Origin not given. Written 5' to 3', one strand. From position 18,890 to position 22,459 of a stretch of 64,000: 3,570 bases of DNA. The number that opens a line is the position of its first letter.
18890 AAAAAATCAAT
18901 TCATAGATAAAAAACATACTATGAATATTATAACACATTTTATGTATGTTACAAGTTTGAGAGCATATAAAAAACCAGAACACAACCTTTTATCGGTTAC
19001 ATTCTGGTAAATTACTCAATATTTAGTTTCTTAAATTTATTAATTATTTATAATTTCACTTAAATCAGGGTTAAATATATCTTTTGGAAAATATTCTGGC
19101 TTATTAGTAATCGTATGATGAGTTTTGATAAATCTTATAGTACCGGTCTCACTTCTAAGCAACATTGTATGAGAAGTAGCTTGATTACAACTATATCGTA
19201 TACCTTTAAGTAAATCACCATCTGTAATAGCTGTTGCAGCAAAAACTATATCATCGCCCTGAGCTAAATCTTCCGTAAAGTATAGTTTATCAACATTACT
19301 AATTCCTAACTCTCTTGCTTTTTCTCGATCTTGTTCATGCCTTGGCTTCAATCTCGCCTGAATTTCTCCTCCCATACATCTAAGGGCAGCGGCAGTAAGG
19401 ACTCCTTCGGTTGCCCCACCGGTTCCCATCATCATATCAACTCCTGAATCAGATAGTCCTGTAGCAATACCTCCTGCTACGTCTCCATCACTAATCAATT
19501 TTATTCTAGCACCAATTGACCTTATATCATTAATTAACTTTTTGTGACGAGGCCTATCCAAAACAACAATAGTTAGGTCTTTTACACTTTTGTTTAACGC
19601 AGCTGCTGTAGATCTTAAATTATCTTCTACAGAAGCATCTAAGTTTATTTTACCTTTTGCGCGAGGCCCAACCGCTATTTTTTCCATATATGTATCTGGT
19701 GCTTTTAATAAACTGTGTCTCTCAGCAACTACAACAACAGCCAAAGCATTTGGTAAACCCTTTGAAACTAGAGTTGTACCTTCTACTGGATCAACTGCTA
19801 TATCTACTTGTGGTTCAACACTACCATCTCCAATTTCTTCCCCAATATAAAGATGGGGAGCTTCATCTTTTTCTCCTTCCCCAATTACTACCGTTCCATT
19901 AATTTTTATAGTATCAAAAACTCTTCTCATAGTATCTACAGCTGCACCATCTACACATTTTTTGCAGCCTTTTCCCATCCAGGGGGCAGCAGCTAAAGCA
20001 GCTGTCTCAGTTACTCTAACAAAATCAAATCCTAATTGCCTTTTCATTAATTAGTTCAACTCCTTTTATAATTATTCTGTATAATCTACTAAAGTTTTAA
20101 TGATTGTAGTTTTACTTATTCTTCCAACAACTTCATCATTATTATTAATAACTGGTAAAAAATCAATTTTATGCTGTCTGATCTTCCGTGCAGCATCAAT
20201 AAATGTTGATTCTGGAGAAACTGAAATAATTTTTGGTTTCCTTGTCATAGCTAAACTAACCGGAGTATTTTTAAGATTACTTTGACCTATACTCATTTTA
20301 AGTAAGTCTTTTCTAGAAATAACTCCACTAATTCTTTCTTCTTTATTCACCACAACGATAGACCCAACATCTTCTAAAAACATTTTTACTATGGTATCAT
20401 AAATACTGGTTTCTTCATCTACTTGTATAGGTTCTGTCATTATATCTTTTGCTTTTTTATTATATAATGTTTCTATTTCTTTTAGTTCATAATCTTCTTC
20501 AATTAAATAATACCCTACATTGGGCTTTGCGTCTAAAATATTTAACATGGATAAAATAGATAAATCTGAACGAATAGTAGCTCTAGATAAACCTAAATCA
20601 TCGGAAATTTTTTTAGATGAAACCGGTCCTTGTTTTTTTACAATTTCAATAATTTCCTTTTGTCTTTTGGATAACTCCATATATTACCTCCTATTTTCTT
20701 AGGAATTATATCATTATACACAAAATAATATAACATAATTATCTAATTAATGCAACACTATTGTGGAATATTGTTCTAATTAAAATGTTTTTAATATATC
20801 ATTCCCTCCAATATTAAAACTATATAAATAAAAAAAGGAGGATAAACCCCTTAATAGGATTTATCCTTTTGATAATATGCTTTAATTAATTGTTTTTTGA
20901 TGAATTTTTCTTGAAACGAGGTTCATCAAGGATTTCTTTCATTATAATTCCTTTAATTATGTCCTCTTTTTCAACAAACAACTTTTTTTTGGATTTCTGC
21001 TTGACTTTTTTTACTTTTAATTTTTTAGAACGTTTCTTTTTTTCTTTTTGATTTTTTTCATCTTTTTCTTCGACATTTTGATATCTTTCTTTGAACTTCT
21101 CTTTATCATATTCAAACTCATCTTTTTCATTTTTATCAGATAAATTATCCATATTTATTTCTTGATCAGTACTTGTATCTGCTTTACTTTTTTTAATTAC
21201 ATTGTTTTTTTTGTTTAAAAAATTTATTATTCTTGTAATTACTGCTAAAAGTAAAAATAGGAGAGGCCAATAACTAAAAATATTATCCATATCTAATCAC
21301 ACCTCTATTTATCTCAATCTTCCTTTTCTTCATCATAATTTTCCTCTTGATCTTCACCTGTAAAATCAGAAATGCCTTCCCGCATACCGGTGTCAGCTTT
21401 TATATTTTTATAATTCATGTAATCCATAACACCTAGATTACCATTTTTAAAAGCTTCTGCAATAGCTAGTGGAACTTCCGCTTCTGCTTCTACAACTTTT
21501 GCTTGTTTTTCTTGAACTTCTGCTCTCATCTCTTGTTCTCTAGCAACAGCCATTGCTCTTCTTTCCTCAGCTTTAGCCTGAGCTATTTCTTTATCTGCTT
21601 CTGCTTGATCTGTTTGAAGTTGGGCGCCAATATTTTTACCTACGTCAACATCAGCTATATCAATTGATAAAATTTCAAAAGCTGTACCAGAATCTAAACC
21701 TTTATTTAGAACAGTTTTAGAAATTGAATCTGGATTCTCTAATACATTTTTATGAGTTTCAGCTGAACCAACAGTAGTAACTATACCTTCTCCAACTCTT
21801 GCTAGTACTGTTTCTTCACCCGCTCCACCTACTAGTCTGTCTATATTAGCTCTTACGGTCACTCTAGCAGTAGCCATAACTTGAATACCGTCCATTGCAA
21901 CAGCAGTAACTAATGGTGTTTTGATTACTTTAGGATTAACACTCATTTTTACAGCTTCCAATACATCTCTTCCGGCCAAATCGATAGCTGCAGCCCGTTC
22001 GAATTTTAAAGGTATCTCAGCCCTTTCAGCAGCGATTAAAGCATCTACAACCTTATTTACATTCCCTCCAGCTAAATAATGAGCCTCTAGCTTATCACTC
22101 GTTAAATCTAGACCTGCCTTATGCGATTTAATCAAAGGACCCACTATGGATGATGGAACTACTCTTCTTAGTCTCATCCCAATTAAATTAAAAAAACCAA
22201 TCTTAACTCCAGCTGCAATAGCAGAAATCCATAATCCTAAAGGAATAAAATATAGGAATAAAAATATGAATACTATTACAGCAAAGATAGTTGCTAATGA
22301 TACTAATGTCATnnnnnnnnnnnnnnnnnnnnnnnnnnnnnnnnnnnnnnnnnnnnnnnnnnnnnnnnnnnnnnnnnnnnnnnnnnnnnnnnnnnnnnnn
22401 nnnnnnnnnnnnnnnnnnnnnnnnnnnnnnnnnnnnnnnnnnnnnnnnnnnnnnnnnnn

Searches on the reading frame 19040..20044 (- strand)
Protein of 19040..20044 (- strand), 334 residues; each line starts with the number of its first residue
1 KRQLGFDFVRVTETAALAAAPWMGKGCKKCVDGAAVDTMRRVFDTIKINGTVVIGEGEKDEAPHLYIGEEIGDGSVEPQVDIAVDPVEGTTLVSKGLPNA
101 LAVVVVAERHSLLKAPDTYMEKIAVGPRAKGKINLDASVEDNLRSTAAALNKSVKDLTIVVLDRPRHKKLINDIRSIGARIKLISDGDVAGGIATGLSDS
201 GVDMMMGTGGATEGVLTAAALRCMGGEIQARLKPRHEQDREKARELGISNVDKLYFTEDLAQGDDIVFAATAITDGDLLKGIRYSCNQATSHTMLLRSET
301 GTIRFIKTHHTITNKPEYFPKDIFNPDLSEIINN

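Call 49: search_protein_families(library=pfam, proteins=[window:19040-20044:-], max_evalue=0.00001)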
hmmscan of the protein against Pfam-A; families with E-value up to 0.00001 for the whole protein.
window:19040-20044:- (334 aa): 1 family
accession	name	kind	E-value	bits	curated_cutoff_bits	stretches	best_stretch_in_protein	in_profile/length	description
PF03320.18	FBPase_glpX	-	7.7e-137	455.7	27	1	2-310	1-307/307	Bacterial fructose-1,6-bisphosphatase, glpX-encoded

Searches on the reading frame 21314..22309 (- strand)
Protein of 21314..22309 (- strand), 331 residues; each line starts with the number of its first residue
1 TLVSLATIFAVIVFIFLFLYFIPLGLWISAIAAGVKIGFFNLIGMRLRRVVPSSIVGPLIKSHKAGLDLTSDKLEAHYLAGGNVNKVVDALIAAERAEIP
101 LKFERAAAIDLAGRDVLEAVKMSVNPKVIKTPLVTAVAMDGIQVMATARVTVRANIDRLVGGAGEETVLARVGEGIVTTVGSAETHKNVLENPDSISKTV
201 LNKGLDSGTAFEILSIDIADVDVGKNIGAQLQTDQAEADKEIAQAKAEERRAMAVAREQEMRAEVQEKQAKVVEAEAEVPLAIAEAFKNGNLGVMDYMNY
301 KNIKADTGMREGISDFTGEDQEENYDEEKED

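Call 49: search_protein_families(library=pfam, proteins=[window:21314-22309:-], max_evalue=0.00001)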
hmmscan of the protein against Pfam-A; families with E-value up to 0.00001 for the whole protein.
window:21314-22309:- (331 aa): 1 family
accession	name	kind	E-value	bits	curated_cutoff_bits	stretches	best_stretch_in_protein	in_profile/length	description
PF12127.13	FloA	-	5.8e-165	548.4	34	1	7-315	4-312/314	Flotillin-like protein FloA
